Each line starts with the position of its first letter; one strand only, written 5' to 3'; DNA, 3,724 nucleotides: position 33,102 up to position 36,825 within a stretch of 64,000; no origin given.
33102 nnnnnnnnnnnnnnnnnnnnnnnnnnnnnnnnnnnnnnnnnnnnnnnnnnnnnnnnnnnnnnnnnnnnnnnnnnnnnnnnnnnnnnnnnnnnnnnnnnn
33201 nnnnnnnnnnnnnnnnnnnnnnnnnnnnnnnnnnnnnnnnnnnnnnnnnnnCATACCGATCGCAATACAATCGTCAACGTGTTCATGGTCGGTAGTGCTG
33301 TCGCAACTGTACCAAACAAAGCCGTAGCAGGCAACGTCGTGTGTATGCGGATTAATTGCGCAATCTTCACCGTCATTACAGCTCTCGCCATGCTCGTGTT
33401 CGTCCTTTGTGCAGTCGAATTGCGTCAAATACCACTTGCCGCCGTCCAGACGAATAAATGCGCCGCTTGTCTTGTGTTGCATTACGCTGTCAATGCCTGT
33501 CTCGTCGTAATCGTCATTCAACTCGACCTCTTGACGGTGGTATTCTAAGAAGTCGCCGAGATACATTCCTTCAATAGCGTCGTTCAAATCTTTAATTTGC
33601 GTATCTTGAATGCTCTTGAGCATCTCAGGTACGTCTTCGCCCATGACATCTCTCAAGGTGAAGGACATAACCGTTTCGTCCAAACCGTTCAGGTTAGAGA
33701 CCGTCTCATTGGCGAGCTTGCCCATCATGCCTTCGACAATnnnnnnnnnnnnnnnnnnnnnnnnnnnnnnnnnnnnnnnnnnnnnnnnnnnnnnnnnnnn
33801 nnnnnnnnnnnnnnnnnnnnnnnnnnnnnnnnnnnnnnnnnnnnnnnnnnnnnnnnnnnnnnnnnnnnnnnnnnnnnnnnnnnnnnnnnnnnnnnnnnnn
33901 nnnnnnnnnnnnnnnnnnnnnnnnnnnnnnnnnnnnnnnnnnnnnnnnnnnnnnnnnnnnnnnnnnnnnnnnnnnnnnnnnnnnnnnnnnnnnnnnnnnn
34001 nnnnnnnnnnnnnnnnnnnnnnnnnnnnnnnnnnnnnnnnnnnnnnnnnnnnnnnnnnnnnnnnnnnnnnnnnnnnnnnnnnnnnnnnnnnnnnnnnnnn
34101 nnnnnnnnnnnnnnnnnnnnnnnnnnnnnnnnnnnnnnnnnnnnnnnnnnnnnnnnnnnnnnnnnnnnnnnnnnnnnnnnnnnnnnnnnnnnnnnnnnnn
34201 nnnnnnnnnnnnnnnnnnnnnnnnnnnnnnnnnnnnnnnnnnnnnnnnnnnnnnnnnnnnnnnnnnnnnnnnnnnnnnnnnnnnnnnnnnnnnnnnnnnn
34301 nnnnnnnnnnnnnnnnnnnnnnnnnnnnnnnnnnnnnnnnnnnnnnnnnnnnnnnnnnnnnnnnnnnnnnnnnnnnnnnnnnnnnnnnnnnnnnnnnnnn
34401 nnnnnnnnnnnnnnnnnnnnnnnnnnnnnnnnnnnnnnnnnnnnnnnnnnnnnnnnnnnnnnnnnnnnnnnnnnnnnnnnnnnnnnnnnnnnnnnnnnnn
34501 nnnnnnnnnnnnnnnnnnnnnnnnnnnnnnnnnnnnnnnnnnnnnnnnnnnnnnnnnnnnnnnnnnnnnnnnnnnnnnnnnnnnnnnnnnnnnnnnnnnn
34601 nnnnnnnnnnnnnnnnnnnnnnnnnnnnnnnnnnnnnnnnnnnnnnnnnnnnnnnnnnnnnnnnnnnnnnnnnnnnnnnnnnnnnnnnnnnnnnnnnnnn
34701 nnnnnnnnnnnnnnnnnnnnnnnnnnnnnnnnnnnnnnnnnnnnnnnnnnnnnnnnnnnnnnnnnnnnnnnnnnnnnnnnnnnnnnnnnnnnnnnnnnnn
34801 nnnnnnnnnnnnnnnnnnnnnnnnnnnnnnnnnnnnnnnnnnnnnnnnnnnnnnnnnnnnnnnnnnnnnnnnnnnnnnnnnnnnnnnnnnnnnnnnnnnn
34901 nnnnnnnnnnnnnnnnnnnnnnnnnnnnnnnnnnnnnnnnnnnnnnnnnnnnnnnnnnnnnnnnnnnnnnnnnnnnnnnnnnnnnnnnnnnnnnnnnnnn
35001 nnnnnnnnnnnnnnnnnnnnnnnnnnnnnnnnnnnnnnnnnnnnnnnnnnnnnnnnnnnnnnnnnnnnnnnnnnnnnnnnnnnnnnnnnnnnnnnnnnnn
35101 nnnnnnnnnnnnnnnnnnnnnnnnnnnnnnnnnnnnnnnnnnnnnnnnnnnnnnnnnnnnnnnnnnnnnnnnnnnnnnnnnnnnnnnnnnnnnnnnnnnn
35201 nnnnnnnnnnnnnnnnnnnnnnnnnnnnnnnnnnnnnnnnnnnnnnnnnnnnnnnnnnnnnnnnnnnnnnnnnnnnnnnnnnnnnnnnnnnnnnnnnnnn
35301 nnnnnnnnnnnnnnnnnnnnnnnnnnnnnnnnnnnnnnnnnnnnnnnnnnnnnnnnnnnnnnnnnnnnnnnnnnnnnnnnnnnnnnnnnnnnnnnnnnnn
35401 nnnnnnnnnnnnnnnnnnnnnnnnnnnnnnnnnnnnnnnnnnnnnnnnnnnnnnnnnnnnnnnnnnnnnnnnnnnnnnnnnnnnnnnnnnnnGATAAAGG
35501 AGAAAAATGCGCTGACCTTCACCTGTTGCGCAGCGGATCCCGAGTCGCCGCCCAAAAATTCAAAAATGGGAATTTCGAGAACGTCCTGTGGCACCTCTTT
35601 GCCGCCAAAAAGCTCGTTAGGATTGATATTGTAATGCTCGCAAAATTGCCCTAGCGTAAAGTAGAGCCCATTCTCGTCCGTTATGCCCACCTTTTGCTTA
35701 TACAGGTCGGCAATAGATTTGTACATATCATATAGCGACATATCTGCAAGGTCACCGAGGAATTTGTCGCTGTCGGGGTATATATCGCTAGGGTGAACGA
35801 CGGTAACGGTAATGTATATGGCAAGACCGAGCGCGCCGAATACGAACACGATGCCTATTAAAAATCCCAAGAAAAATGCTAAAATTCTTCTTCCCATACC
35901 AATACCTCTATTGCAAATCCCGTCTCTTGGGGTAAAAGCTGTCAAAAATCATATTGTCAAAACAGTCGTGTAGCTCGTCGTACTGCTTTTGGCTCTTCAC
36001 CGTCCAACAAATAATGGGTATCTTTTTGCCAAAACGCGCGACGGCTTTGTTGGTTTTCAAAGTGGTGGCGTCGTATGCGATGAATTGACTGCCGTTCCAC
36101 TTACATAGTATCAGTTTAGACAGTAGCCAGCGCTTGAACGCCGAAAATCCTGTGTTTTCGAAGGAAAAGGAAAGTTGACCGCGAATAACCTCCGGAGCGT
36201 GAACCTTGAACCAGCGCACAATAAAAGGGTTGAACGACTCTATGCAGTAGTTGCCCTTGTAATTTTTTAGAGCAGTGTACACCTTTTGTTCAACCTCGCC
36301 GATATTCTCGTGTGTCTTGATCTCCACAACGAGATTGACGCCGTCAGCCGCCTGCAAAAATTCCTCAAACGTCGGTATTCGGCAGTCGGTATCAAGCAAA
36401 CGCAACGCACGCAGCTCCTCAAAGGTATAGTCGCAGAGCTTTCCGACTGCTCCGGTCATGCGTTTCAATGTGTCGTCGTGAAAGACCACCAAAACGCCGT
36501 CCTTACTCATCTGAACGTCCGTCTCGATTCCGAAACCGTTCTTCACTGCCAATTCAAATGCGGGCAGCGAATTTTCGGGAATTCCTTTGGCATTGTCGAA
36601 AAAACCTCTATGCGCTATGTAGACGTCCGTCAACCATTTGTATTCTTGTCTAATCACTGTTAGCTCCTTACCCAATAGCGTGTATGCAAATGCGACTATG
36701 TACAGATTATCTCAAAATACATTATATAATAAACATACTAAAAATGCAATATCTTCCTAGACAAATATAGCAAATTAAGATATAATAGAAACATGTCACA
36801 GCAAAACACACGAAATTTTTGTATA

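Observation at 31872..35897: Giant N-terminally anchored acidic protein built from six degenerate modules with iterated H-x-H-x3-C Cys/His knots; no family recognised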

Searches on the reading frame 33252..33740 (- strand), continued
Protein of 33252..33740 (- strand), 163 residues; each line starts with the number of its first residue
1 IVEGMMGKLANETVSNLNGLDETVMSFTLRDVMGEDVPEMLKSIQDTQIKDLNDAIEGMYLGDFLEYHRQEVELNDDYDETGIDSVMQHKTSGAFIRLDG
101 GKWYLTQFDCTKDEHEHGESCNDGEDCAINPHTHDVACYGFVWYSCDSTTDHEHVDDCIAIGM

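Call 73: find_encoding_contigs(protein=P0142, flank=5000, max_places=1)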
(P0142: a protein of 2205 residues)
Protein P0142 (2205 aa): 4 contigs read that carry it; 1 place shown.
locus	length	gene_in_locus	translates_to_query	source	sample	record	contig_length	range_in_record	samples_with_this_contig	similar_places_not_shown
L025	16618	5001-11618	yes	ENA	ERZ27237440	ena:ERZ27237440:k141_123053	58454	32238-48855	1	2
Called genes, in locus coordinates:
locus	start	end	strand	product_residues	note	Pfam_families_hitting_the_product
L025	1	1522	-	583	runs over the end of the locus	PF13230:GATase_4 (weak), PF13522:GATase_6, PF13537:GATase_7, PF01380:SIS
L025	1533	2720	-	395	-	PF03951:Gln-synt_N, PF00120:Gln-synt_C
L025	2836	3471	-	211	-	PF01595:CNNM (weak)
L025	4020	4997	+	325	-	-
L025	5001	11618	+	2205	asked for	-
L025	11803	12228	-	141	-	-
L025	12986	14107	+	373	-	-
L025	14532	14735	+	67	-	PF01381:HTH_3, PF12844:HTH_19 (weak), PF13443:HTH_26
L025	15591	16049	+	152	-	PF06866:DUF1256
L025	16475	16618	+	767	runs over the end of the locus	PF06480:FtsH_ext (weak), PF00004:AAA, PF07728:AAA_5 (faint), PF17862:AAA_lid_3, PF01434:Peptidase_M41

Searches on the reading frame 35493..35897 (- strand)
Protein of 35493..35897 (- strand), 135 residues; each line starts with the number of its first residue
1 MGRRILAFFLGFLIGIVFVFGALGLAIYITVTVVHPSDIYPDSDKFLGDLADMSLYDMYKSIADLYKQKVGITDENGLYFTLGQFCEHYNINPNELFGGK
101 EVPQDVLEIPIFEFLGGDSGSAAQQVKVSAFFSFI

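Call 33: find_related_loci(query=A3, collection=genome_contigs, flank=3000)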
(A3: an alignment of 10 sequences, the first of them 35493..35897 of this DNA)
Query A3 (135 aa) in genome_contigs; peptide patterns used: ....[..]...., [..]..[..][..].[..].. (x = any residue, [..] = any of these).
56 stretches matched a pattern; 16 encode a relative of the query (tblastn E <= 1e-3); 16 distinct loci.
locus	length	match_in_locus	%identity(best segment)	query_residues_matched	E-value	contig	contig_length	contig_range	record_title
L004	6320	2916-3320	66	1-135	2e-61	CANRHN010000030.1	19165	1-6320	MAG: uncultured Clostridia bacterium isolate Lapin-032__bin20 genome assembly, contig: Lapin-032__NODE_4301_length_19165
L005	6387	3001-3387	64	1-129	9e-56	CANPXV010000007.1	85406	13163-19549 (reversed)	MAG: uncultured Clostridia bacterium isolate Lapin-004__bin7 genome assembly, contig: Lapin-004__NODE_258_length_85406_c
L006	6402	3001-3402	63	1-135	7e-56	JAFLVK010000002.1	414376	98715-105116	MAG: Clostridiales bacterium isolate HAN103 Seq2, whole genome shotgun sequence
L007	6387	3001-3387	58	1-129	5e-53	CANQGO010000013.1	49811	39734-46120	MAG: uncultured Clostridia bacterium isolate Lapin-032__bin16 genome assembly, contig: Lapin-032__NODE_1184_length_49811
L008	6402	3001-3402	61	1-135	8e-52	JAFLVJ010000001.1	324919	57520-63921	MAG: Clostridiales bacterium isolate HAN102 Seq1, whole genome shotgun sequence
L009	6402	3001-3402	59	1-135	1e-51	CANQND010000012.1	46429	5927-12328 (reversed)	MAG: uncultured Clostridia bacterium isolate Lapin-012__bin87 genome assembly, contig: Lapin-012__NODE_1378_length_46429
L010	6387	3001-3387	59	1-129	4e-51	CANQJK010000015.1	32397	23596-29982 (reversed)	MAG: uncultured Clostridia bacterium isolate Lapin-032__bin128 genome assembly, contig: Lapin-032__NODE_2232_length_3239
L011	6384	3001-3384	52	1-128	1e-42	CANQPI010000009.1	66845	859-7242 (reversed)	MAG: uncultured Clostridia bacterium isolate Lapin-012__bin2 genome assembly, contig: Lapin-012__NODE_809_length_66845_c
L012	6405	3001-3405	50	1-135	7e-43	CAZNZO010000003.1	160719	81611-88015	MAG TPA_asm: uncultured Oscillospiraceae bacterium isolate SRP313737_co1_374 genome assembly, contig: NODE_91_length_160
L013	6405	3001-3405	49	1-135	6e-42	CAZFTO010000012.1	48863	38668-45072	MAG TPA_asm: uncultured Oscillospiraceae bacterium isolate SRP350583_co2_325 genome assembly, contig: NODE_864_length_48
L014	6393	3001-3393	49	1-130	4e-39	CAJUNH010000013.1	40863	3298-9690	MAG TPA_asm: uncultured Christensenellaceae bacterium isolate MGBC160019 genome assembly, contig: MGBC160019.13, whole g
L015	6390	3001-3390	49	1-130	2e-38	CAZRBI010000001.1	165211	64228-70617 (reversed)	MAG TPA_asm: uncultured Oscillospiraceae bacterium isolate SRP225648_co1_486 genome assembly, contig: NODE_47_length_165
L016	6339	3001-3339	47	1-114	6e-36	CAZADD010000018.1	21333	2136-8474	MAG TPA_asm: uncultured Oscillospiraceae bacterium isolate SRP225648_co1_595 genome assembly, contig: NODE_5851_length_2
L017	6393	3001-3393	49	1-131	5e-36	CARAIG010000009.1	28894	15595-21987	MAG TPA_asm: uncultured Eubacteriales bacterium isolate MGBC159553 genome assembly, contig: MGBC159553.9, whole genome s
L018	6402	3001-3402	56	1-135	9e-47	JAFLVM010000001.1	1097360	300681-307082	MAG: Clostridiales bacterium isolate HAN105 Seq1, whole genome shotgun sequence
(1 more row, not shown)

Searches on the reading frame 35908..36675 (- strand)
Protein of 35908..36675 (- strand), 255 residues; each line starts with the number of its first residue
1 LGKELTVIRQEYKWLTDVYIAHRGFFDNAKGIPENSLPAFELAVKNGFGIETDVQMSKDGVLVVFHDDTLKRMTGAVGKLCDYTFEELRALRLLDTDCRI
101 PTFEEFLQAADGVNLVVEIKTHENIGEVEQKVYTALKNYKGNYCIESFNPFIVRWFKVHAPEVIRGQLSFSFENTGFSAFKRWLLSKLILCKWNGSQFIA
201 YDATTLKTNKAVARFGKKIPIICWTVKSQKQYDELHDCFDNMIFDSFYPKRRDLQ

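Call 3: search_protein_families(library=pfam, proteins=[window:35908-36675:-], max_evalue=1)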
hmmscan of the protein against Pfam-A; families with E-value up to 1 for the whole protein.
window:35908-36675:- (255 aa): 2 families
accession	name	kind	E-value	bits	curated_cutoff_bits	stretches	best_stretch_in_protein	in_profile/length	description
PF03009.23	GDPD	-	5.6e-27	95.8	23.6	1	22-232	1-226/244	Glycerophosphoryl diester phosphodiesterase family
PF24885.1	TPR_NPHP3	-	0.19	11.6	100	1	197-252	3-56/239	Nephrocystin-3 TPR domain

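Call 4: search_protein_families(library=ncbifam, proteins=[window:35908-36675:-], max_evalue=1)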
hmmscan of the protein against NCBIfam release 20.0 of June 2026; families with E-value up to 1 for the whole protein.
window:35908-36675:- (255 aa): 4 families
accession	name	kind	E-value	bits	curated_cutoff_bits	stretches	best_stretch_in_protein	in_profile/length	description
NF006989.0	PRK09454.1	equivalog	2.2e-14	53.4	264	1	11-172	4-176/251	glycerophosphodiester phosphodiesterase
NF041304.3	AvrBs2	equivalog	3.2e-14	51.8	1000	1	20-94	272-349/716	type III secretion system effector avirulence protein AvrBs2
NF053857.1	LysphglycPlipDStph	equivalog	1.6e-13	50.6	450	1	18-91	47-118/305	lysophosphatidylglycerol phospholipase D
NF008354.0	PRK11143.1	equivalog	1.8e-07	30.4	254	1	16-77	30-89/359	glycerophosphodiester phosphodiesterase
